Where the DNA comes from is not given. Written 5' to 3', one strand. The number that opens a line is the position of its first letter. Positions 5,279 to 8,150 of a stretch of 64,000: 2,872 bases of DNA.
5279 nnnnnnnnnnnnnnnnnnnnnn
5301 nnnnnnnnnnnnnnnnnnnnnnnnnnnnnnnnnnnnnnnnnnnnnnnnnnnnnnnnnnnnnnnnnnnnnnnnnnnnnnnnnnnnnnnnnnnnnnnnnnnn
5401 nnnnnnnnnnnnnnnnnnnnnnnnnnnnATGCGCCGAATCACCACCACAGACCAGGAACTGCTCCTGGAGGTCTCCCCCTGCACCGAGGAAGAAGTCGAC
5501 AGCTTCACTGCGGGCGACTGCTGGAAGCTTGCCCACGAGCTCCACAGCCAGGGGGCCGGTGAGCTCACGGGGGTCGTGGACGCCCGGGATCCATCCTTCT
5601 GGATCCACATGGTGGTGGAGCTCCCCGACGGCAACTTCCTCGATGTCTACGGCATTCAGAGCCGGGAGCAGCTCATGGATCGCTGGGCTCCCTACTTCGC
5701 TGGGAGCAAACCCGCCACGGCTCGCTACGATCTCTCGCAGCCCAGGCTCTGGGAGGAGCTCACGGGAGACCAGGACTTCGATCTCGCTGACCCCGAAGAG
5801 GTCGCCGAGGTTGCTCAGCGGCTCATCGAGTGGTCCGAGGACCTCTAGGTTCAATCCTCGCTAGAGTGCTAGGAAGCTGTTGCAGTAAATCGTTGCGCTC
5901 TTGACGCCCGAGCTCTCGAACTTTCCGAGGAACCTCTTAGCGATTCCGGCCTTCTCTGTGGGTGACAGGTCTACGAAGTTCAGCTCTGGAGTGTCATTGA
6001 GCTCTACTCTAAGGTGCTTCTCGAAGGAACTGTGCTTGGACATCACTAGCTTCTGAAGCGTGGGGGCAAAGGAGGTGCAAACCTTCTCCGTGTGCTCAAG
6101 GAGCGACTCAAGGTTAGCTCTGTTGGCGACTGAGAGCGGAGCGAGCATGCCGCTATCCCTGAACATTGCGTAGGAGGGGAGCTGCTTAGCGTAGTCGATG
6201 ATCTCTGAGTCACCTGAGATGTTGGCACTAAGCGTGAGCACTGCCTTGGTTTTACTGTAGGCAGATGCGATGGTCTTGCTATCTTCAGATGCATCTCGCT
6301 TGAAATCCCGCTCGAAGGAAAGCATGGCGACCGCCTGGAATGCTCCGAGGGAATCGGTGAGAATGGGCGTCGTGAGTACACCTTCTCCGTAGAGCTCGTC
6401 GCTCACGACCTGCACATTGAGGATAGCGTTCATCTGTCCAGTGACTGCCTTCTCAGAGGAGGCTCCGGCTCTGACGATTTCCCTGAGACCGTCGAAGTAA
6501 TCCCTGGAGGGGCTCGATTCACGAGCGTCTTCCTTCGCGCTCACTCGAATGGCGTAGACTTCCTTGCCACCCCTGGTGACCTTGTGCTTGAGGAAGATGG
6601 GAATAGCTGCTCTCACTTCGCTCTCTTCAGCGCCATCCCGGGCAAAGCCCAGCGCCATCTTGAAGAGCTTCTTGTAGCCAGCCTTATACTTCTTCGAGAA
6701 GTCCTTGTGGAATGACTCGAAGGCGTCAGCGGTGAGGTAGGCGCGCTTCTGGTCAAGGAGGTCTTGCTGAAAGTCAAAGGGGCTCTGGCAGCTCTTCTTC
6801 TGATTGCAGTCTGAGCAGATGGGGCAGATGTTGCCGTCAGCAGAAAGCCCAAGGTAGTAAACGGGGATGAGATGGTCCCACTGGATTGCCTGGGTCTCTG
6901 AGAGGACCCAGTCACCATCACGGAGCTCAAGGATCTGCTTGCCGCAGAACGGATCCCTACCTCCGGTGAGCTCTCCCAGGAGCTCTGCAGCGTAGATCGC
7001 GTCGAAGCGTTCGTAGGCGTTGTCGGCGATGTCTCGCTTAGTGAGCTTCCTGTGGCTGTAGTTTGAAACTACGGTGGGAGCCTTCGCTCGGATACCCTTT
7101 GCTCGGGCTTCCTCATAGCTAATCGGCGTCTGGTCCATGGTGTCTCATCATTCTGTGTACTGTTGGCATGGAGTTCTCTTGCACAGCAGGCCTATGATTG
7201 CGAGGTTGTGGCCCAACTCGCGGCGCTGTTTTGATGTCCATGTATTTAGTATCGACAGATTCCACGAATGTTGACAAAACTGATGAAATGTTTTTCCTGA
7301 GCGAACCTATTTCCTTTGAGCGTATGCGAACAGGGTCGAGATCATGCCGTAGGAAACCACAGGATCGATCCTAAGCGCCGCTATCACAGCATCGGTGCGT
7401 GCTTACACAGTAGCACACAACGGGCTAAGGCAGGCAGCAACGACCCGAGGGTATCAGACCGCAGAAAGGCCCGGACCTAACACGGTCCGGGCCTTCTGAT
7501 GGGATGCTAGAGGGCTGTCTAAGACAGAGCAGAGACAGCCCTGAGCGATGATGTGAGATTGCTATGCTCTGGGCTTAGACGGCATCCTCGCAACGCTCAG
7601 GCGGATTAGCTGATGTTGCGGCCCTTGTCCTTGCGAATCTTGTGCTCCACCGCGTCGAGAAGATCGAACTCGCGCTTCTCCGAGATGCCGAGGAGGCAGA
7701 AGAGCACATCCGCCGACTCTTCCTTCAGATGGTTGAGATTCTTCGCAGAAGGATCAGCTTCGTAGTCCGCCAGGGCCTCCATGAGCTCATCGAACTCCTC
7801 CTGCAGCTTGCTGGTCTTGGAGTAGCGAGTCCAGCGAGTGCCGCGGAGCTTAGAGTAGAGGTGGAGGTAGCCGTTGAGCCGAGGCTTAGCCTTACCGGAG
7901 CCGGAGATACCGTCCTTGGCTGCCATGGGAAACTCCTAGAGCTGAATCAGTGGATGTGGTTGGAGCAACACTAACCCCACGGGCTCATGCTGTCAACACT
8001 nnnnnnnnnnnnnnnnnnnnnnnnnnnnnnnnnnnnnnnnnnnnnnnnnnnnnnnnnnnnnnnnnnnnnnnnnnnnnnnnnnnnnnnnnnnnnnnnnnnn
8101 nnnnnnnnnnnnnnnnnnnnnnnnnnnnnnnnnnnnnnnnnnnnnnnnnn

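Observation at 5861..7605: Low-GC island carrying an HNH nuclease with a large unknown C-terminal domain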

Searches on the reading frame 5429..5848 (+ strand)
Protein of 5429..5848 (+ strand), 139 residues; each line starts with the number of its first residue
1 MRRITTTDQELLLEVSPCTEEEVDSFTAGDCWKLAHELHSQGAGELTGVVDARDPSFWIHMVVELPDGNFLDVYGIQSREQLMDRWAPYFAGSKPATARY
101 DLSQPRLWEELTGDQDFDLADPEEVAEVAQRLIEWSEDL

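Call 44: search_protein_families(library=ncbifam, proteins=[window:5429-5848:+], max_evalue=0.01)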
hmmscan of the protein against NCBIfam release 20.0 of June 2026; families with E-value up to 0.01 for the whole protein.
window:5429-5848:+ (139 aa): 0 families
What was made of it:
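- Tried and rejected: NCBIfam: nothing for the HNH protein or the small protein (call 44).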

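Call 53: find_homologous_proteins(query=window:5429-5848:+, max_evalue=0.001)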
Query window:5429-5848:+ (139 aa): 8 proteins with E <= 0.001 among 22 candidates.
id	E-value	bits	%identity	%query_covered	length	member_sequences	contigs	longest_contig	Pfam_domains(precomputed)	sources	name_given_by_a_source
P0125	2.3e-79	282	88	100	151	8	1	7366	-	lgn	-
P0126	6.9e-62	225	71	100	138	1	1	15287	-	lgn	-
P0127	8.3e-49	183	56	100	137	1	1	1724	-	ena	-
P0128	2.4e-46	175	60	100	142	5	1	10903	-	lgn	-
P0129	9.2e-46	173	57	100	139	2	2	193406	-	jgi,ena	-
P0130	6.9e-45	170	57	100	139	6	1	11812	-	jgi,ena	-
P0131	1.2e-44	170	57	100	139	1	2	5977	-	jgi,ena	-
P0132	6.0e-43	164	54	100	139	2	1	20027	-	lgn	-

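Call 54: find_encoding_contigs(protein=P0129, flank=10000, max_places=2)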
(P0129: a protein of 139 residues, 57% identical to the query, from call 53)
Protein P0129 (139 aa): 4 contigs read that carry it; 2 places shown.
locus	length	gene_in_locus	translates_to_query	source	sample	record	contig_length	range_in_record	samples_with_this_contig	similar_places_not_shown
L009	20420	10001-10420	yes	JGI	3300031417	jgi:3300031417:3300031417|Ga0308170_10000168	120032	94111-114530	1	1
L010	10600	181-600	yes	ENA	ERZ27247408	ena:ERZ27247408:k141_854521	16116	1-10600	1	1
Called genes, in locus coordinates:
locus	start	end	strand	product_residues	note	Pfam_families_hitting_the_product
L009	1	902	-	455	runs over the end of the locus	PF17767:NAPRTase_N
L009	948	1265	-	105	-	-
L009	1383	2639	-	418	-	-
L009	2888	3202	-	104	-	-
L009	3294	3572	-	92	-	-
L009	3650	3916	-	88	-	-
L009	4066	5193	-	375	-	-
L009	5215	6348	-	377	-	-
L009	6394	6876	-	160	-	-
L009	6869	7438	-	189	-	-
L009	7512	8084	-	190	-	-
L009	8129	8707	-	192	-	-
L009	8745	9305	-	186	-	-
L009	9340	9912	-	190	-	-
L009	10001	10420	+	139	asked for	-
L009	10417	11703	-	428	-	-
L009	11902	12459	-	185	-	-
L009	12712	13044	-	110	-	PF01503:PRA-PH (weak), PF03819:MazG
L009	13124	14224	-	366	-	PF00487:FA_desaturase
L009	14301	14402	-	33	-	-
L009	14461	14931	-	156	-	-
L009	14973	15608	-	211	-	-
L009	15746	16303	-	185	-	-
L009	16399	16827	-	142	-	-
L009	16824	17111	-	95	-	-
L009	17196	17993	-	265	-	-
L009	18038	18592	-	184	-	PF18143:HAD_SAK_2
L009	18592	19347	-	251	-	PF10263:SprT-like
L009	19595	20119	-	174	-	-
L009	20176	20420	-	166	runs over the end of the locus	-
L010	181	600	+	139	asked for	-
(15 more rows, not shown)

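Call 55: find_encoding_contigs(protein=P0126, flank=10000, max_places=2)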
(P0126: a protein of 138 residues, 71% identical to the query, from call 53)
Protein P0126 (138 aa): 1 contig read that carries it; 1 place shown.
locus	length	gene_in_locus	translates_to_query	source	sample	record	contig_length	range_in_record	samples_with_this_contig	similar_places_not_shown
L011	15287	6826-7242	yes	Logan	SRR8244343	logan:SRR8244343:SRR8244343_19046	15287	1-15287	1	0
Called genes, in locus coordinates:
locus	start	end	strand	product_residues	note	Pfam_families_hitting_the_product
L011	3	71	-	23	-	?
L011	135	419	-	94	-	-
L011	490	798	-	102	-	-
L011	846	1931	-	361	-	-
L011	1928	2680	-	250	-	-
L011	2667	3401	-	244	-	-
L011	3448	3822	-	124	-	-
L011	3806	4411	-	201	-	-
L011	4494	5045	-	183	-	-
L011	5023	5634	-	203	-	-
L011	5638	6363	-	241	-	-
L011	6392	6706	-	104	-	-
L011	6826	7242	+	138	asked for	-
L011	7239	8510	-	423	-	-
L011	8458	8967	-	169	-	-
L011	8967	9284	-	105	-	PF03819:MazG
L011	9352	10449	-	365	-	PF00487:FA_desaturase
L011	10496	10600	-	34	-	-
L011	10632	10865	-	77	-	-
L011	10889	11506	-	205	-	-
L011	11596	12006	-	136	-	-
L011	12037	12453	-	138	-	-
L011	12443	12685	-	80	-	-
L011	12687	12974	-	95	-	-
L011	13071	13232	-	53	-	-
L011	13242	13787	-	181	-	PF18143:HAD_SAK_2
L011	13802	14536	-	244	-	PF10263:SprT-like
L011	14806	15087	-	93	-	-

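Call 59: search_protein_families(library=pfam, proteins=[L009:10417-11703:-, L011:7239-8510:-, window:5429-5848:+, L009:11902-12459:-, L011:8458-8967:-], max_evalue=0.1)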
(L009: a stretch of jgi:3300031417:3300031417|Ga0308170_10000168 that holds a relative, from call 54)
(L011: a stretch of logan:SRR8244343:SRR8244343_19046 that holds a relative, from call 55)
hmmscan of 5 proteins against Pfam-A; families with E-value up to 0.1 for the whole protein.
L009:10417-11703:- (428 aa): 1 family
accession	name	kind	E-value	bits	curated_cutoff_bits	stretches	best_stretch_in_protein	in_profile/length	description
PF13020.12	NOV_C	-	0.069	13.7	22.1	0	293-340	3-49/91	Protein NO VEIN, C-terminal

L011:7239-8510:- (423 aa): 0 families

window:5429-5848:+ (139 aa): 0 families

L009:11902-12459:- (185 aa): 2 families
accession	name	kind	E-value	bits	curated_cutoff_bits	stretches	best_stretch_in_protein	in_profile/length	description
PF12158.14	DUF3592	-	0.0049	17.9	25.3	1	62-126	2-74/84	Domain of unknown function (DUF3592)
PF14927.11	Neurensin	-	0.041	14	27.7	0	149-181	42-74/132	Neurensin/Transmembrane protein 74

L011:8458-8967:- (169 aa): 0 families

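Call 67: find_related_loci(query=A5, collection=viral_contigs, flank=6000)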
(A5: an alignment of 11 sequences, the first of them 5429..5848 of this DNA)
Query A5 (139 aa) in viral_contigs; peptide patterns used: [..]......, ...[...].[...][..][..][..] (x = any residue, [..] = any of these).
29 stretches matched a pattern, but none encodes a relative of the query by tblastn (E <= 1e-3).

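Call 68: find_related_loci(query=A5, collection=metagenome_contigs, flank=6000)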
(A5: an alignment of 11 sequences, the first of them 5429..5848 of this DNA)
Query A5 (139 aa) in metagenome_contigs; peptide patterns used: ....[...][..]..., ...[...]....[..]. (x = any residue, [..] = any of these).
118 stretches matched a pattern; 12 encode a relative of the query (tblastn E <= 1e-3); 12 distinct loci.
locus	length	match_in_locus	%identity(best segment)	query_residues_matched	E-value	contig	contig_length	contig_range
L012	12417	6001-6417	57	1-139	3e-51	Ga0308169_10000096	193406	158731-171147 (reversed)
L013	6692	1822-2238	58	1-139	3e-51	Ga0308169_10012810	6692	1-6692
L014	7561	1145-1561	58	1-139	3e-51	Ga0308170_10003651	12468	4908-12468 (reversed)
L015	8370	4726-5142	57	1-139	2e-50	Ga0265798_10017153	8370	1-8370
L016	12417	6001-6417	57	1-139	4e-50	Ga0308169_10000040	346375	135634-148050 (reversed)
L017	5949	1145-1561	57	1-139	3e-50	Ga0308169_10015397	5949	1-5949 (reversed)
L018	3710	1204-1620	53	1-139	8e-48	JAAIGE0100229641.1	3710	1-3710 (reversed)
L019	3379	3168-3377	100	1-70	6e-45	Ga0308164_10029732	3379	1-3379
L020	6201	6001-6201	91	1-67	6e-39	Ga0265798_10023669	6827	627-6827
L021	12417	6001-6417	57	1-139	3e-51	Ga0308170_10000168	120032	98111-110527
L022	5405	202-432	35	23-89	7e-7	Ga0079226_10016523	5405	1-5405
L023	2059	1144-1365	36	23-86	9e-6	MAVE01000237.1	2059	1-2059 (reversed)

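Call 72: predict_structure(alignment_id=A6)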
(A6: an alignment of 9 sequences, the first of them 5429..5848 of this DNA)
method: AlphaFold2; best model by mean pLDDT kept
length: 139 residues; sequences in the alignment: 9
mean_pLDDT: 83.2   pTM: 0.80
mean pLDDT of the five models: 83.2, 80.4, 79.2, 78.7, 78.5
residues with pLDDT >= 90: 72; 70-90: 39; 50-70: 16; < 50: 12
segments of 3 or more residues with pLDDT < 50: 1-6, 8-13
pLDDT, mean of each block of 10 residues (from residue 1): 39 67 87 93 94 89 95 93 92 91 73 68 93 89
secondary structure, 60 per line:
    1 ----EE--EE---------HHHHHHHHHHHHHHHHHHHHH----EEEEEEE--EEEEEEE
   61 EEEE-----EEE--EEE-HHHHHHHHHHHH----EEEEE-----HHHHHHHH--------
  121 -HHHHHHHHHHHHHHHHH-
elements in order: H20-40 E45-51 E54-64 E70-72 E75-77 H79-90 E95-99 H105-112 H122-138
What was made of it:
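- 5429..5848 (+): Conserved convergent 139-aa gene, a papain/transglutaminase-like Cys-His-Asp protein. It is the fixed 3' boundary of the slot. AlphaFold2 pLDDT 83 (call 72).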

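Call 81: search_solved_structures(query=A7, max_evalue=1, show_alignments=1)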
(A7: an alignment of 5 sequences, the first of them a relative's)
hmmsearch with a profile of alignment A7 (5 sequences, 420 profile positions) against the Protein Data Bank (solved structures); distinct sequences matched with E-value up to 1: 0.

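Call 106: search_protein_families(library=phrogs, proteins=[window:5429-5848:+, L009:10417-11703:-, L017:1561-2841:-], max_evalue=0.01)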
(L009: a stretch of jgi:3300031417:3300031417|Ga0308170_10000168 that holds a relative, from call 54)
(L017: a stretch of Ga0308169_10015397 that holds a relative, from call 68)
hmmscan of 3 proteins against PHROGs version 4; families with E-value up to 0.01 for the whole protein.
window:5429-5848:+ (139 aa): 0 families

L009:10417-11703:- (428 aa): 3 families
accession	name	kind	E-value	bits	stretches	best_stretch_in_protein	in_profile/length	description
phrog_559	-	DNA, RNA and nucleotide metabolism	7.6e-12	45.8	1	188-389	232-405/607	HNH endonuclease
phrog_4538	-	unknown function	1.4e-06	28.4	1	263-384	208-320/447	-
phrog_9084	-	DNA, RNA and nucleotide metabolism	0.0038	18.3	1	307-383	77-154/187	homing endonuclease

L017:1561-2841:- (426 aa): 2 families
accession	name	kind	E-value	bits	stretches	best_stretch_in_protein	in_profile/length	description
phrog_559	-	DNA, RNA and nucleotide metabolism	5.9e-09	36.2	1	156-380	209-397/607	HNH endonuclease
phrog_4538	-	unknown function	1.4e-05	25.2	1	313-382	251-319/447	-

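Call 108: search_dna_similar(query=window:5429-5848:+, collection=phages, mode=protein, max_rows=15, max_evalue=0.01)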
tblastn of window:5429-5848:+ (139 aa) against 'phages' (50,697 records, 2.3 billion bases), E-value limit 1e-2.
No match.

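Call 109: search_dna_similar(query=L009:10417-11703:-, collection=phages, mode=protein, max_rows=15, max_evalue=0.001)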
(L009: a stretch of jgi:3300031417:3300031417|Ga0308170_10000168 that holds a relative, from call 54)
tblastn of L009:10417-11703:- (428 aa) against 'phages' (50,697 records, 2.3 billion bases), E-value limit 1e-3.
No match.

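Call 115: find_homologous_proteins(query=L009:10417-11703:-, max_evalue=0.001)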
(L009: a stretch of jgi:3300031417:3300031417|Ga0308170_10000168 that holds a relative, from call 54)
Query L009:10417-11703:- (428 aa): 8 proteins with E <= 0.001 among 8000 candidates.
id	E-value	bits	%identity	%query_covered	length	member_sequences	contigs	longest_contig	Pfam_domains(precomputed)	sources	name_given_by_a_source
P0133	1.6e-284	961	100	100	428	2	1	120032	-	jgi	-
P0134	7.3e-204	695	74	95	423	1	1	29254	-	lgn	-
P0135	3.2e-176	604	66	95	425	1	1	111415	-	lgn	-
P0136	1.3e-139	484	76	66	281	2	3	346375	-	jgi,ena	-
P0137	1.3e-137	477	55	92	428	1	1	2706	-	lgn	-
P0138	1.1e-136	474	53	95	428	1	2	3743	-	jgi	jgi:hypothetical protein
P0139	3.7e-122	426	52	92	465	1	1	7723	-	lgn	-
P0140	1.2e-30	125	38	53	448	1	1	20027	-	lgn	-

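Call 116: find_encoding_contigs(protein=P0135, flank=4000, max_places=1)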
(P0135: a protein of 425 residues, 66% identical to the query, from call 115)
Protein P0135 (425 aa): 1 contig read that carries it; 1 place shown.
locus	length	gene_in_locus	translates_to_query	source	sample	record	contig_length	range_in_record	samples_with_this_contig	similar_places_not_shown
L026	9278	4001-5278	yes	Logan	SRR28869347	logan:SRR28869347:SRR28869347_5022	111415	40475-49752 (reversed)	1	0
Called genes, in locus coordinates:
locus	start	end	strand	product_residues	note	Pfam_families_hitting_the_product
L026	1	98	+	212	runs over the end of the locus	-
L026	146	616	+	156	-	-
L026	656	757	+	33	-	-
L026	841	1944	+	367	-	PF00487:FA_desaturase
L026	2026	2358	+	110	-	PF01503:PRA-PH (faint), PF03819:MazG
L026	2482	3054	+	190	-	PF12158:DUF3592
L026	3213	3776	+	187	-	PF12158:DUF3592 (weak)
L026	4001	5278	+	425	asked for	-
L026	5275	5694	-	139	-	-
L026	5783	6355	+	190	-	-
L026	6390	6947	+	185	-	-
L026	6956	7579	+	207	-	-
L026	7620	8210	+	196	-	-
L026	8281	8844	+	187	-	-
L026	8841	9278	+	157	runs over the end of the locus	-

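Call 117: find_encoding_contigs(protein=P0140, flank=4000, max_places=1)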
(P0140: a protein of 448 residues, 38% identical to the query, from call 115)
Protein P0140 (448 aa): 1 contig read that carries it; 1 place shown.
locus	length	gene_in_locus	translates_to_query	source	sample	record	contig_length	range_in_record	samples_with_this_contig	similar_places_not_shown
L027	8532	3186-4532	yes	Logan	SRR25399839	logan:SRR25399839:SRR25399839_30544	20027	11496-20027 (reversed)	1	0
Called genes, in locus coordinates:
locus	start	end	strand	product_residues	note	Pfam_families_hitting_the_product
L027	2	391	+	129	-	?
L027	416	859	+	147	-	-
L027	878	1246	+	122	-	-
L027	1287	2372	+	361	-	PF00487:FA_desaturase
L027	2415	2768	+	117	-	PF03819:MazG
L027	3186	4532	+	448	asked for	-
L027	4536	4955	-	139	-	-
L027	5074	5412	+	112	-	-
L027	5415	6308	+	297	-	-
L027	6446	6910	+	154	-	-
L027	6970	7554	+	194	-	-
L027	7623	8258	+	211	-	-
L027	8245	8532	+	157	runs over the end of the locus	-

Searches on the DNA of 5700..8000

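Call 83: search_rna_families(source=window, start=5700, end=8000, threshold=evalue, max_evalue=1)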
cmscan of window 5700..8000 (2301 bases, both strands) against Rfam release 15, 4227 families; matches with E-value up to 1: 2.
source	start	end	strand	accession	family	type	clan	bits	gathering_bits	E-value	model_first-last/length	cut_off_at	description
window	7466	7495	+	RF00506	Thr_leader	Cis-reg; leader;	-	21.4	55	0.52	84-112/118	no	Threonine operon leader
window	6807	6861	+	RF01383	GRIK4_3p_UTR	Gene;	-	20.6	38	0.41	1-94/94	no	GRIK4 3 prime UTR element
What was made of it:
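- Tried and rejected: Rfam on 5700-8000: nothing credible (call 83).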
